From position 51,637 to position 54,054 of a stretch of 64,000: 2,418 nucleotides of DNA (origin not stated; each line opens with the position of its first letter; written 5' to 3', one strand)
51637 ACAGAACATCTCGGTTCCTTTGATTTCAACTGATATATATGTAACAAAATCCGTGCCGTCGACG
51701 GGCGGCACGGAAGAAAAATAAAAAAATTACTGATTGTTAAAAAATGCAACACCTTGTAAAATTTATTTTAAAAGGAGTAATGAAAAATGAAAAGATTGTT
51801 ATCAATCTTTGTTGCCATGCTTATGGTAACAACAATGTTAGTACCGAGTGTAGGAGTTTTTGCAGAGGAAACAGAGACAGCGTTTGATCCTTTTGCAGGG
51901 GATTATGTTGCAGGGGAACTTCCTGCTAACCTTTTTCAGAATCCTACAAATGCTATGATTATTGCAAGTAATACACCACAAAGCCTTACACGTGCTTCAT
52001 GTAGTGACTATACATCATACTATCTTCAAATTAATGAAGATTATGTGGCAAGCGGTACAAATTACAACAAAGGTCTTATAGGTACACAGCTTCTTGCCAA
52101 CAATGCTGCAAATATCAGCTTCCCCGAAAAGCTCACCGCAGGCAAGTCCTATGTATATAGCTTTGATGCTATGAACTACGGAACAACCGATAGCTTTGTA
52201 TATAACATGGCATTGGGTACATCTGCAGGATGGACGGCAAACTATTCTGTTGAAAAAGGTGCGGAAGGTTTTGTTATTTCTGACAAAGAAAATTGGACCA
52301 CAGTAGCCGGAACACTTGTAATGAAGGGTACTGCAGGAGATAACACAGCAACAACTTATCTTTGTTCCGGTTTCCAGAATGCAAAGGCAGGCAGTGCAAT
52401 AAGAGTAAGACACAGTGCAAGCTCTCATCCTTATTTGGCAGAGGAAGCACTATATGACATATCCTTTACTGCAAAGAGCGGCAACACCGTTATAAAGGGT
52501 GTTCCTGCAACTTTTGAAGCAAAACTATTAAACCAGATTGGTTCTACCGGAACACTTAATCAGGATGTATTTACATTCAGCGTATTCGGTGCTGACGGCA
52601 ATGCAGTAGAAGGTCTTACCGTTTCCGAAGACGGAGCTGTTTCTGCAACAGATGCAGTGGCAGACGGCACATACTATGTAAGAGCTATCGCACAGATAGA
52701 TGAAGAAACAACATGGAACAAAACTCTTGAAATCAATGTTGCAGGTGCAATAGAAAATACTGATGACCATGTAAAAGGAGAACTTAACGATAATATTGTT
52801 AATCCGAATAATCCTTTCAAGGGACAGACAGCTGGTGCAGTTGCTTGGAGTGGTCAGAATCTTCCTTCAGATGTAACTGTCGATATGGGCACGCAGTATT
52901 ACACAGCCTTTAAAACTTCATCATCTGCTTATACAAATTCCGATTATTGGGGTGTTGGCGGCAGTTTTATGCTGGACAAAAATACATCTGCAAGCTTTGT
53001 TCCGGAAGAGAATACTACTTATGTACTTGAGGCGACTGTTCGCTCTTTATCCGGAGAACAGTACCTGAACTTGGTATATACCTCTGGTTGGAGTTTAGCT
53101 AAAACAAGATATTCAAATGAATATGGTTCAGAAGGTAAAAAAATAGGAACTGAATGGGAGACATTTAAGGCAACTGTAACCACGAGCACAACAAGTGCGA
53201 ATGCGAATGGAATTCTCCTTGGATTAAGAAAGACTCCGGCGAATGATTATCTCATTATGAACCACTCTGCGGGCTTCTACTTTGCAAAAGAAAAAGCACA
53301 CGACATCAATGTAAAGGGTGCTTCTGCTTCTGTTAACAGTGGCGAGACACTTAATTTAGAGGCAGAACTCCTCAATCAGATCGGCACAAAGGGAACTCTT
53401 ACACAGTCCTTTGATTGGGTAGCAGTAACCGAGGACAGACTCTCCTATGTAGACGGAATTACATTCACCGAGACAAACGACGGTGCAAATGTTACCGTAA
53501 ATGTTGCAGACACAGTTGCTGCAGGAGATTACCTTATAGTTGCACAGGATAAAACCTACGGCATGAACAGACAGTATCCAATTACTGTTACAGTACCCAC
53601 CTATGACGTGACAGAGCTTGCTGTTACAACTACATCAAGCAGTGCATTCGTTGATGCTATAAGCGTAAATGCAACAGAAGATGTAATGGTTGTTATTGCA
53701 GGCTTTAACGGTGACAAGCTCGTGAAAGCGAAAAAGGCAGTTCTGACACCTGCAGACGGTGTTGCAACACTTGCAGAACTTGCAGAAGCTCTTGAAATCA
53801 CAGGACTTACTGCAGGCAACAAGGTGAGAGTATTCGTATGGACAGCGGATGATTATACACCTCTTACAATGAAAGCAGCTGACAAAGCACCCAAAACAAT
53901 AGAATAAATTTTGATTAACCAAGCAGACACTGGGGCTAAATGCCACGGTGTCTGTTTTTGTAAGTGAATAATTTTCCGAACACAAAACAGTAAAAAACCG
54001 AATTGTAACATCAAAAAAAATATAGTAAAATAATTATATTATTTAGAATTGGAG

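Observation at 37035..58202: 21-kb co-directional locus of six giant secreted modular proteins: apparently an S-layer-tethered glycan-processing system without cohesin/dockerin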

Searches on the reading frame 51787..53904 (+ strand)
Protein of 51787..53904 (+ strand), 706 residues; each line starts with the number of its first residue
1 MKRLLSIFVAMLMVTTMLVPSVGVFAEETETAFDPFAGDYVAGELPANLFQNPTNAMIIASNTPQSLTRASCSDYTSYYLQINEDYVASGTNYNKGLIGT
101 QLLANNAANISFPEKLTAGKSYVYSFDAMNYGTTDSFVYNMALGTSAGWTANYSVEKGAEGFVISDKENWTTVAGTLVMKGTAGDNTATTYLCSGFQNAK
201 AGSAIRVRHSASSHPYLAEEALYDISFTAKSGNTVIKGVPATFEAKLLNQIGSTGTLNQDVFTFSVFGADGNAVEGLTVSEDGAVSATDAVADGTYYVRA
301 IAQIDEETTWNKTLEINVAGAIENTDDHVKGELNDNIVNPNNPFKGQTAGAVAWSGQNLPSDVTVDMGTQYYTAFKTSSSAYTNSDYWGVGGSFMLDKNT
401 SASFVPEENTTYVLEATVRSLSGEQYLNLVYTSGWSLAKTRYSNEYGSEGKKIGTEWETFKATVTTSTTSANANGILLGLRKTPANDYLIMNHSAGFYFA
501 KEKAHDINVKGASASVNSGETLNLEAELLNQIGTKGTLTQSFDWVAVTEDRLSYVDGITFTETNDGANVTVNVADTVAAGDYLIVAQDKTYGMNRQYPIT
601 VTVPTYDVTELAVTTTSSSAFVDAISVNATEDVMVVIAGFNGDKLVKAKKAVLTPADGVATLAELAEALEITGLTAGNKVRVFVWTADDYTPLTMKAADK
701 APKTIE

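Call 3: search_protein_families(library=pfam, proteins=[window:51787-53904:+], max_evalue=0.01)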
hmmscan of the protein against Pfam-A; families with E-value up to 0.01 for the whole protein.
window:51787-53904:+ (706 aa): 0 families

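Call 10: search_solved_structures(query=window:51787-53904:+, max_evalue=1)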
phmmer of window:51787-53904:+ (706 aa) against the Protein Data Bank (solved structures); distinct sequences matched with E-value up to 1: 0.

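Call 12: search_protein_families(library=ncbifam, proteins=[window:51787-53904:+], max_evalue=0.1)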
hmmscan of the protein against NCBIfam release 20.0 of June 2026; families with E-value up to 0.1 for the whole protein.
window:51787-53904:+ (706 aa): 0 families

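Call 38: find_homologous_proteins(query=window:51787-53904:+)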
Query window:51787-53904:+ (706 aa): 11 proteins with E <= 0.001 among 8000 candidates.
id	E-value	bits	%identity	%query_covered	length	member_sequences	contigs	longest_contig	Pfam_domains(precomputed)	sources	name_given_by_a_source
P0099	0.0e+0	1544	100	100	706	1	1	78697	-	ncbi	-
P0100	0.0e+0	1076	72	100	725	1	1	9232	-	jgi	-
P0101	1.9e-208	713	52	100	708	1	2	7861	-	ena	-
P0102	1.1e-200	687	55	95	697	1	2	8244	-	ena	-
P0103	7.3e-169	582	47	100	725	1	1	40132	-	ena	-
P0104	5.6e-165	569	45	100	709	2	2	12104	-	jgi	-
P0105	4.1e-141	490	42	100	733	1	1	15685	-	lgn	-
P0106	4.0e-139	484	41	100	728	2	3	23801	-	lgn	-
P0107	9.9e-110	386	40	100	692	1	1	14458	-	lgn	-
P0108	9.6e-72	261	30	83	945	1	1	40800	-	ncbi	-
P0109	1.4e-49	188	29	93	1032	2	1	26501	PF02018.24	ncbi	-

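Call 41: find_encoding_contigs(protein=P0099, flank=3000, max_places=2)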
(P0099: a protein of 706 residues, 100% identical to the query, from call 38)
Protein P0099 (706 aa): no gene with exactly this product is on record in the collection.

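Call 54: predict_structure(alignment_id=A5)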
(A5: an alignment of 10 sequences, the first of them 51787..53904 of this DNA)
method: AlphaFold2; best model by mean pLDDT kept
length: 706 residues; sequences in the alignment: 10
mean_pLDDT: 76.6   pTM: 0.51
mean pLDDT of the five models: 76.6, 74.1, 73.6, 72.3, 70.8
residues with pLDDT >= 90: 189; 70-90: 323; 50-70: 109; < 50: 85
segments of 3 or more residues with pLDDT < 50: 1-31, 104-114, 183-187, 348-358, 364-369, 383-390, 436-438
pLDDT, mean of each block of 10 residues (from residue 1): 35 32 32 69 82 58 52 66 79 65 47 59 86 87 61 55 87 81 52 79 84 79 90 82 92 85 90 91 89 91 86 89 75 82 59 46 48 62 43 74 80 88 79 60 80 87 78 68 68 80 93 88 93 87 88 84 86 87 91 92 86 93 90 95 92 88 80 94 92 86 90
secondary structure, 60 per line:
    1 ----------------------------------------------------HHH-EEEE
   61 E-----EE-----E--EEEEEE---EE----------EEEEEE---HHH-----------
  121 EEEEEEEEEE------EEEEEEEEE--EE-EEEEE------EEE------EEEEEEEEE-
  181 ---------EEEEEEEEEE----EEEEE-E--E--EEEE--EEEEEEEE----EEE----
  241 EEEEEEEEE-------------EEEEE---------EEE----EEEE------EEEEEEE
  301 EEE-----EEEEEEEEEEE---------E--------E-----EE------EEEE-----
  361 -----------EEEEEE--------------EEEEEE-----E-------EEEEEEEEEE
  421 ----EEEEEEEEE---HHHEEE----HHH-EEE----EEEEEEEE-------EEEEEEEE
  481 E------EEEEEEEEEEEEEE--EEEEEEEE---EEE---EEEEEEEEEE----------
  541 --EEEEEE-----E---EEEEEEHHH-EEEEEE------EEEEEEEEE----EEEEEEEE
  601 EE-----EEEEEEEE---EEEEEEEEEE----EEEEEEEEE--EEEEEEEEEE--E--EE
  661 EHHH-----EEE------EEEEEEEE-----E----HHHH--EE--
elements in order (helices of 4 or more, strands of 3 or more residues): E57-61 E77-82 E98-103 E121-130 E137-145 E151-155 E162-164 E171-179 E190-199 E204-208 E216-219 E222-229 E234-236 E241-249 E263-267 E277-279 E284-287 E294-303 E309-319 E352-355 E372-377 E392-397 E411-420 E425-433 E440-442 E451-453 E458-465 E473-481 E488-501 E504-511 E515-517 E521-530 E543-548 E558-563 E568-573 E580-588 E593-602 E608-615 E619-628 E633-641 E644-653 E659-661 E670-672 E679-686 H697-700

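Call 58: fold_search(model_id=the predicted structure, library=pdb)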
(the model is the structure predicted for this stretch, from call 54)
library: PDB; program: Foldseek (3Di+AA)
matches with E <= 10: 1931; with E <= 0.001: 237
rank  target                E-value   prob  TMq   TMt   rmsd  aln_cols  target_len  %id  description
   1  9g93_A                9.1e-11  1.00  0.14  0.16  29.9       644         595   10  CryoET structure of the in vitro grown Bacillus anthracis Sap S-layer (released 2024-12-18)
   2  6qx4_B                1.7e-10  1.00  0.15  0.17  35.2       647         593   11  Structure of the Bacillus anthracis Sap S-layer assembly domain (released 2019-07-31)
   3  8cml_E                3.6e-10  1.00  0.12  0.13  24.3       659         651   10  Cryo-EM structure of complement C5 in complex with nanobodies UNbC5-1 and UNbC5-2 (released 2023-09-27)
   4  6hhu_A                9.1e-10  1.00  0.15  0.17  34.3       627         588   10  Structure of the Bacillus anthracis Sap S-layer assembly domain (released 2019-07-24)
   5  8ayh_C                1.7e-09  1.00  0.13  0.14  24.2       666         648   10  Structure of Complement C5 in Complex with small molecule inhibitor and CVF (released 2022-12-21)
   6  8uin_G                1.9e-09  1.00  0.11  0.12  23.7       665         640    9  Structure of the C3bBb-albicin complex (released 2024-05-08)
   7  8coe_C                2.1e-09  1.00  0.12  0.13  24.1       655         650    8  complement C5 in complex with the LCP0195 nanobody (released 2024-01-03)
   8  7ad7_B                2.2e-09  1.00  0.12  0.13  24.2       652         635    9  Crystal structure of human complement C5 in complex with the K8 bovine knob domain peptide. (released 2021-03-10)
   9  6qx4_A                2.3e-09  1.00  0.15  0.17  34.5       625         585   10  Structure of the Bacillus anthracis Sap S-layer assembly domain (released 2019-07-31)
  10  8uin_A                2.8e-09  1.00  0.12  0.12  23.2       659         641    8  Structure of the C3bBb-albicin complex (released 2024-05-08)
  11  8uh2_A                3.2e-09  1.00  0.12  0.13  23.5       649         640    8  Complex of C3b with the inhibitor albicin (released 2024-05-08)
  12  8c8o_A                4.3e-09  1.00  0.13  0.10  44.2      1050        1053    8  In situ structure of the Nitrosopumilus maritimus S-layer - Six-fold symmetry (C6) (released 2024-04-17)
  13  3prx_A                5.4e-09  1.00  0.13  0.07  24.0       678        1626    9  Structure of Complement C5 in Complex with CVF and SSL7 (released 2011-01-19)
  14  5hcc_B                6.6e-09  1.00  0.12  0.13  24.3       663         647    8  Ternary complex of human Complement C5 with Ornithodoros moubata OmCI and Dermacentor andersoni RaCI3. (released 2016-03-30)
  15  8c8r_A                6.9e-09  1.00  0.13  0.08  44.2      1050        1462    8  In situ structure of the Nitrosopumilus maritimus S-layer - Composite map between C2 and C6 (released 2024-04-17)
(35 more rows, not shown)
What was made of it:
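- The E model resembles strings of Ig-like domains, as in the Sap and SbsC S-layer proteins (call 58).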

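Call 81: search_protein_families(library=pfam, proteins=[P0109, P0108], max_evalue=0.01)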
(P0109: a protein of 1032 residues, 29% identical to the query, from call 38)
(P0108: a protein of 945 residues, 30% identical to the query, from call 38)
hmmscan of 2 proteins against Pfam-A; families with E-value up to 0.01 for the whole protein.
P0109 (1032 aa): 3 families
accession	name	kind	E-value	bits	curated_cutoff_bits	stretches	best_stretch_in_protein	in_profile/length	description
PF02018.23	CBM_4_9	-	6.7e-11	43.2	25.9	2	416-485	56-119/136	Carbohydrate binding domain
PF07679.22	I-set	-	0.0015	19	23.7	0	848-931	11-90/90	Immunoglobulin I-set domain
PF13753.12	SWM_repeat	-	0.0053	17.4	27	0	573-618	40-84/86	Putative flagellar system-associated repeat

P0108 (945 aa): 0 families
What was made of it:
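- On CBM4_9 (Pfam PF02018): Pfam places CBM_4_9 at P0109 416-485, E 6.7e-11 (call 81).
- Pfam calls CBM_4_9 in that same region of P0109 (E 6.7e-11, call 81).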

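Call 85: list_cluster_members(proteins=[P0099, P0002, P0114])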
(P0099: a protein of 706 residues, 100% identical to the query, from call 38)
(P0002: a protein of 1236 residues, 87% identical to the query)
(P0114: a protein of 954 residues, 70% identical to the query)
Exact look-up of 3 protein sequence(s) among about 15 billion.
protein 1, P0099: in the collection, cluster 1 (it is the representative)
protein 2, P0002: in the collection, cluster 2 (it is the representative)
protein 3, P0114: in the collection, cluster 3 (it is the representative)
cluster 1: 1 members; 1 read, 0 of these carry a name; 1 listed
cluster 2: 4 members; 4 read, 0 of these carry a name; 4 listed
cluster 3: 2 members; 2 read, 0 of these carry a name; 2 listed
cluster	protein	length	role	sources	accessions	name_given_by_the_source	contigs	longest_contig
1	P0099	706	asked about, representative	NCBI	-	-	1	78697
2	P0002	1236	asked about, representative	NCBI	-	-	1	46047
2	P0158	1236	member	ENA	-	-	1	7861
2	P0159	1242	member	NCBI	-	-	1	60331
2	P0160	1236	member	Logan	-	-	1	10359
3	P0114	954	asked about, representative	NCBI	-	-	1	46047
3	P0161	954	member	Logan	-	-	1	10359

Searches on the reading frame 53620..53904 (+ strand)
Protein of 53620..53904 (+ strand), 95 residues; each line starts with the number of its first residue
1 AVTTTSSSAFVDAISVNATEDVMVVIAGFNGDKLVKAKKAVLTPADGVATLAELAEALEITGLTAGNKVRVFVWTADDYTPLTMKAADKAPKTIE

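Call 45: search_protein_families(library=pfam, proteins=[window:53620-53904:+], max_evalue=5)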
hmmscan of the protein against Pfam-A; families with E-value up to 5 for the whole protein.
window:53620-53904:+ (95 aa): 2 families
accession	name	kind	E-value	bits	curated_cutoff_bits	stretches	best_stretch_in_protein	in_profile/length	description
PF06675.16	DUF1177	-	0.031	13.6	25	1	14-84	114-185/272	Protein of unknown function (DUF1177)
PF24212.1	DUF7433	-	0.16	12.1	24.2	1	16-59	8-48/51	Family of unknown function (DUF7433)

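Call 63: search_solved_structures(query=A7, max_evalue=10, show_alignments=1)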
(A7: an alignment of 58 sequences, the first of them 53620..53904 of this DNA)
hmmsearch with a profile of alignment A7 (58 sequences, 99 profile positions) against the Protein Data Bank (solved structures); distinct sequences matched with E-value up to 10: 27.
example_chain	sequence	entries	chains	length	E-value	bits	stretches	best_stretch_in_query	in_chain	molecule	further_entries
7cwd_A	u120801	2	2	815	0.0014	21.9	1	13-71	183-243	beta-glalactosidase | beta-galactosidase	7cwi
8c8k_A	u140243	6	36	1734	0.0064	19.8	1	14-94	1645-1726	Cell surface protein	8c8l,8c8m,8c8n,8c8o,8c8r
6hpd_A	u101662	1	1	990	0.081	16.2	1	5-70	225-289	Beta-galactosidase (GH2)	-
5uj6_A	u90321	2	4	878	0.088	16.1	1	13-66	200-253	Glycosyl hydrolases family 2, sugar binding domain protein | Beta-galactosidase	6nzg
6d50_A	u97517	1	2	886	0.09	16.1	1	13-66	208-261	Glycosyl hydrolases family 2, sugar binding domain protein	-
6d8g_A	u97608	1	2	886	0.091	16.1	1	13-66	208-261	Glycosyl hydrolases family 2, sugar binding domain protein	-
9vwm_L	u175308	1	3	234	0.12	15.7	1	56-85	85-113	1C11 Fab light chain variable region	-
4qhm_F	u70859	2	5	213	0.21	14.9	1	56-88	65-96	I2 light chain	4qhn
8fi9_F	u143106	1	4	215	0.29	14.4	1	56-87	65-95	WRAIR-5001 Fab Light chain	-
7n0x_L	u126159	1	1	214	0.31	14.4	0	57-87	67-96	Rhesusized RV144 DH827 light chain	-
21ji_A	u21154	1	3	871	0.41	14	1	11-59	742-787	Isoprimeverose-producing oligoxyloglucan hydrolase,beta-glucosidase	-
1adq_L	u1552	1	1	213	0.5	13.7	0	56-85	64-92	IGM-LAMBDA RF-AN FAB (LIGHT CHAIN)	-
2dd8_L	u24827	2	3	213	0.54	13.6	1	56-89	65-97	IGG Light Chain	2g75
8gx9_M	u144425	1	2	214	0.58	13.5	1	56-86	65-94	light chain of P2B-1G5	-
3q6g_L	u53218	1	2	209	0.68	13.3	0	56-84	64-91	Light chain of Fab of rhesus mAb 2.5B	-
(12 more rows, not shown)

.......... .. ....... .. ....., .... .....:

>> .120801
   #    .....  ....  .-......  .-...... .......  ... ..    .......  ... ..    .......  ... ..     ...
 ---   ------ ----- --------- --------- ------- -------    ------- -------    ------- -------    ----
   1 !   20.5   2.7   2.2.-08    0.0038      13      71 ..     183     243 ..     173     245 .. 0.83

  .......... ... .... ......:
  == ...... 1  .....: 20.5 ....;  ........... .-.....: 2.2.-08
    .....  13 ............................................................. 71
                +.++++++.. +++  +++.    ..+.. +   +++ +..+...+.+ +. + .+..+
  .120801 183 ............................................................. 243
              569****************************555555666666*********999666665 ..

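Call 68: search_protein_representatives(alignment_id=A6)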
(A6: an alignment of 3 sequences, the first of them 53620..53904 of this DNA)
Query: 3 sequences, 95 profile positions. Proteins with E-value up to 0.001 (for the whole library): 21; up to 1e-10: 9; up to 1e-30: 1. The best 21 are listed.
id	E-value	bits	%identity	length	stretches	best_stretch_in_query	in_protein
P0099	1.2e-37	144.3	-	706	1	1-95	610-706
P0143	1.0e-27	112.4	-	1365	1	2-95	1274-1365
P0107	1.4e-22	96.0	-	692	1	6-95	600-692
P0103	4.2e-22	94.4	-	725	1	6-95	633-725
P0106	8.0e-19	83.9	-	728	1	2-95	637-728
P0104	1.2e-16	76.9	-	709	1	3-95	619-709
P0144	3.4e-15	72.3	-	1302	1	7-95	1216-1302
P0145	4.6e-13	65.5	-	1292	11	17-86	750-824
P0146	8.9e-11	58.1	-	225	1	4-83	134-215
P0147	2.0e-10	57.0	-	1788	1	8-83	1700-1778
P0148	2.0e-07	47.4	-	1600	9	22-80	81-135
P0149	7.4e-06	42.4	-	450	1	16-84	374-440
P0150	2.7e-05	40.5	-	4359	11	3-39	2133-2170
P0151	5.8e-05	39.5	-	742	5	29-87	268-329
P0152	2.6e-04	37.4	-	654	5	22-56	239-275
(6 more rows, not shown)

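Call 94: search_protein_families(library=pfam, alignment_id=A7, max_evalue=0.1)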
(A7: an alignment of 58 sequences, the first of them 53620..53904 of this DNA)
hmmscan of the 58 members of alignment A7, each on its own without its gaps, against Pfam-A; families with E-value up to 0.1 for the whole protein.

A. member 1, window:53620-53904:+ (95 aa): 1 family
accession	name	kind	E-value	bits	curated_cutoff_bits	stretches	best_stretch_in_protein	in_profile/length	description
PF06675.16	DUF1177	-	0.031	13.6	25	1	14-84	114-185/272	Protein of unknown function (DUF1177)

B. families by the number of members that match (of 58 scanned): 44 families (the first 25 are shown)
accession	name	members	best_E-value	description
PF07705.17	CARDB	6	0.0053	CARDB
PF24318.1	DUF7490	4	9.9e-05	Domain of unknown function (DUF7490)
PF11322.13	DUF3124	2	0.07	Protein of unknown function (DUF3124)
PF18962.6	Por_Secre_tail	1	0.00033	Secretion system C-terminal sorting domain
PF16407.11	PKD_2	1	0.0006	PKD-like family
PF01804.23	Penicil_amidase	1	0.00062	Penicillin amidase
PF07610.17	DUF1573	1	0.0015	Protein of unknown function (DUF1573)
PF02018.23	CBM_4_9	1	0.0022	Carbohydrate binding domain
PF18705.7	DUF5643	1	0.0033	Family of unknown function (DUF5643)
PF06280.18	fn3_5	1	0.0037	Fn3-like domain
PF11614.14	FixG_C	1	0.004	IG-like fold at C-terminal of FixG, putative oxidoreductase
PF14864.11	Alkyl_sulf_C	1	0.0049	Alkyl sulfatase C-terminal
PF23660.1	NOMO_8th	1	0.0059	NOMO eighth prealbumin-like domain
PF08666.17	SAF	1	0.0076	SAF domain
PF13004.13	BACON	1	0.0087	Putative binding domain, N-terminal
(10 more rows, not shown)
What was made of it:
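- On T9SS C-terminal sorting domain: 1 of 58 CTDs matches, at E 3e-4 (call 94).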

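Call 95: search_protein_families(library=ncbifam, alignment_id=A7, max_evalue=0.1)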
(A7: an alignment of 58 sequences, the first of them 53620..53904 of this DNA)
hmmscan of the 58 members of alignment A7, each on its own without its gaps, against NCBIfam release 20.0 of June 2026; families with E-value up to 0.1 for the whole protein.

A. member 1, window:53620-53904:+ (95 aa): 0 families

B. families by the number of members that match (of 58 scanned): 28 families (the first 25 are shown)
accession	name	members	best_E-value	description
NF038353.1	FxLYD_dom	7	0.00017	FxLYD domain-containing protein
NF033506.0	PACE-CTERM-PROT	1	0.00031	putative S-layer protein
TIGR04312.1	choice_anch_B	1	0.0047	choice-of-anchor B family protein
NF041691.1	Shig_StxB_2b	1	0.0056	Shiga toxin Stx2b subunit B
NF058529.1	thiohydan_desulf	1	0.0096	thiohydantoin desulfurase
NF033169.1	lipo_LIC10494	1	0.012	lipoprotein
NF052348.1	beta_propeller_lectin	1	0.02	beta propeller lectin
NF041701.1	Shig_StxB_2o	1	0.023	Shiga toxin Stx2o subunit B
NF033660.0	Shiga_Stx2B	1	0.025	Shiga toxin Stx2 subunit B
NF009452.0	PRK12812.1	1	0.026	flagellar basal body rod modification protein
NF011678.0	PRK15098.1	1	0.027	beta-glucosidase BglX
TIGR00340.1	zpr1_rel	1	0.03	zinc finger protein ZPR1 homolog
NF041438.1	SepM_fam_S16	1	0.034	SepM family pheromone-processing serine protease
NF005855.0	PRK07777.1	1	0.038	pyridoxal phosphate-dependent aminotransferase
NF052434.1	Mep72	1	0.041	biofilm-associated metzincin protease Mep72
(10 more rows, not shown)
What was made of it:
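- The CTD is a plain CARDB/FxLYD-like beta-sandwich (calls 54, 63, 94, 95).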
